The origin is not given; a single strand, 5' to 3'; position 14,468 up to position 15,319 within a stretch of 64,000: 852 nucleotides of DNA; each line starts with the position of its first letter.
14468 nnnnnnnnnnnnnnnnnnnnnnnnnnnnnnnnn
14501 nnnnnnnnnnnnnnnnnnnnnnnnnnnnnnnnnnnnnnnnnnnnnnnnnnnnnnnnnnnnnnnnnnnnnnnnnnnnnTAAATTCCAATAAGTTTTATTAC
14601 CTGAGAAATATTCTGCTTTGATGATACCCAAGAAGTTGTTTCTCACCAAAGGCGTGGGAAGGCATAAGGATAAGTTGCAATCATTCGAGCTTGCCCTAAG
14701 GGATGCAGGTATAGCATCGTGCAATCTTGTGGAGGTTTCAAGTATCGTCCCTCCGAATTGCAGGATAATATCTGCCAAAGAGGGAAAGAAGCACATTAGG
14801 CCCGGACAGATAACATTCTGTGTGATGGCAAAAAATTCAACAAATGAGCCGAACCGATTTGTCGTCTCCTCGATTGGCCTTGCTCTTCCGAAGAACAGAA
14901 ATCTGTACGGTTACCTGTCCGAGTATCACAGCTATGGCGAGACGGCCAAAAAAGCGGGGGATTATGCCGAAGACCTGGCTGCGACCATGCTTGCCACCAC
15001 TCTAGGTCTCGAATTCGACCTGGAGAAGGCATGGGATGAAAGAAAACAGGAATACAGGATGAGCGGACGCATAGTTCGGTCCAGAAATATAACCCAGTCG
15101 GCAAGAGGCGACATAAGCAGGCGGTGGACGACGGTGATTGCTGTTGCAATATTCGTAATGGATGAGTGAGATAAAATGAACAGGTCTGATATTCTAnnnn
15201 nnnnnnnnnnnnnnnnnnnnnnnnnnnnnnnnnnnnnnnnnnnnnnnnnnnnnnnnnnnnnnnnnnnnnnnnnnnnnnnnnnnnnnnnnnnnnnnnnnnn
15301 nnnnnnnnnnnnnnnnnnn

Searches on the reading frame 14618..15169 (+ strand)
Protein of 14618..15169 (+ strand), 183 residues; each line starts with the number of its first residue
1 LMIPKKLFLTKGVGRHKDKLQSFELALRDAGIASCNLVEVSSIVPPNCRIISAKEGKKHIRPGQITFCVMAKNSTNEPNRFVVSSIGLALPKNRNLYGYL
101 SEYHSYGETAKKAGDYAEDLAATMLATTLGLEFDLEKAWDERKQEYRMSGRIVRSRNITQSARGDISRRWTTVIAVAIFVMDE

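Call 80: search_protein_families(library=pfam, proteins=[window:14618-15169:+], max_evalue=0.0001)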
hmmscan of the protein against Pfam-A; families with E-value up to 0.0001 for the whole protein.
window:14618-15169:+ (183 aa): 1 family
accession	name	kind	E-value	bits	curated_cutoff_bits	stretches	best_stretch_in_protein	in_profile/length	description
PF01862.21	PvlArgDC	-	1.5e-61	207.4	22.7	1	3-180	1-161/161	Pyruvoyl-dependent arginine decarboxylase (PvlArgDC)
